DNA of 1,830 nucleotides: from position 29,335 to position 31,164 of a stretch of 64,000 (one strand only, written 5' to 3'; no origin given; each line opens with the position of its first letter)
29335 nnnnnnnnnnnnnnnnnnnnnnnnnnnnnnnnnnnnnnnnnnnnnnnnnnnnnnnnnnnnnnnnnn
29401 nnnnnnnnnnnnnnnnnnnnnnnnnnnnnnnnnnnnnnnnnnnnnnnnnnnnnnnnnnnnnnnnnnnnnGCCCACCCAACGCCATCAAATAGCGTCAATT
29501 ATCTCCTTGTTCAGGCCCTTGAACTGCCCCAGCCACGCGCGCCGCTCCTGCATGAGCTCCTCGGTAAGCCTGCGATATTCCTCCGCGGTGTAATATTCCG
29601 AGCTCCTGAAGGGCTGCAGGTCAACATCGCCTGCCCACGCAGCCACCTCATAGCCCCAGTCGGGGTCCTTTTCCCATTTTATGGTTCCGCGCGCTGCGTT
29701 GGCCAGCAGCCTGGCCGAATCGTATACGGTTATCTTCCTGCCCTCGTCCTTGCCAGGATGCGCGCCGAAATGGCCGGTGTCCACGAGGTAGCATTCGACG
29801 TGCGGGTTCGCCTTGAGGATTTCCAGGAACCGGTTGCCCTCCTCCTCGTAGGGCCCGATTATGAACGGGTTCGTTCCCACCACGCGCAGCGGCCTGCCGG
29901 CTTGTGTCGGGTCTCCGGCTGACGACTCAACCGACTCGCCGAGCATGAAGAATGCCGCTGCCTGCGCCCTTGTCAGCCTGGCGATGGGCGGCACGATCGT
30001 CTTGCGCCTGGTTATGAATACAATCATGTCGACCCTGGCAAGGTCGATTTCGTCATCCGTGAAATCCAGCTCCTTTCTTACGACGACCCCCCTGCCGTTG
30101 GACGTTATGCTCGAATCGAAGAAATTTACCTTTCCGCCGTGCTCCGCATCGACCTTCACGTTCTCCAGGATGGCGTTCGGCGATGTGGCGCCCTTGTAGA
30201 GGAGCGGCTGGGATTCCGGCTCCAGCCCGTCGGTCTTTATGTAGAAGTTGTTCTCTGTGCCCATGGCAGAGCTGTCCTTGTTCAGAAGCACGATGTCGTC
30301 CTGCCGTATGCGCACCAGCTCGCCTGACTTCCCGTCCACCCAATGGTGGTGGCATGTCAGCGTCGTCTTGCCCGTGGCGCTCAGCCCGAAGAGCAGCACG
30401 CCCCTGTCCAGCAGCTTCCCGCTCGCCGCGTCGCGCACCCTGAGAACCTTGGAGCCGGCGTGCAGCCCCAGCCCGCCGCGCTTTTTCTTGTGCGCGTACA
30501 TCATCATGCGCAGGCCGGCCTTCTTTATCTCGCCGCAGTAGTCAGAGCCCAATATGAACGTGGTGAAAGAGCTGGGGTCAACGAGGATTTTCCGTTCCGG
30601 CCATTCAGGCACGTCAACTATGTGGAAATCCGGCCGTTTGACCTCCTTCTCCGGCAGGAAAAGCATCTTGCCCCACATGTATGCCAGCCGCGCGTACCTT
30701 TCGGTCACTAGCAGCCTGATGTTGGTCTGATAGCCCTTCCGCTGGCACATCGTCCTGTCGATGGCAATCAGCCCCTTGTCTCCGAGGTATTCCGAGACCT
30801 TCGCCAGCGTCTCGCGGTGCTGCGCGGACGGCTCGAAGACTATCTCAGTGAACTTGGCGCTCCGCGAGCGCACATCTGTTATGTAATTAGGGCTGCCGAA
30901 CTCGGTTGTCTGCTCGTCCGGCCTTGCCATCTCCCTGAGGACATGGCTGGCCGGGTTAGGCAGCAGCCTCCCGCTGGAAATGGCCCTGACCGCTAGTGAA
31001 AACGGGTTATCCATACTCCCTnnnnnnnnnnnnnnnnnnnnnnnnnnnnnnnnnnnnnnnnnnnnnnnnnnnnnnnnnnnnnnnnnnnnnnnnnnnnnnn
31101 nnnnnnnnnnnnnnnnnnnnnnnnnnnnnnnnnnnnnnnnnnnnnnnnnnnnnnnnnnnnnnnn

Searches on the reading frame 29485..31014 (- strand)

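Call 79: search_protein_families(library=pfam, proteins=[window:29485-31014:-], max_evalue=0.00001)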
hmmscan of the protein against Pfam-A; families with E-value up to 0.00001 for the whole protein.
window:29485-31014:- (509 aa): 1 family
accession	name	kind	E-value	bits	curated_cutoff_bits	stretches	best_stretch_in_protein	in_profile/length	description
PF01293.25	PEPCK_ATP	-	4e-62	210.9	26.5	1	65-465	70-463/465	Phosphoenolpyruvate carboxykinase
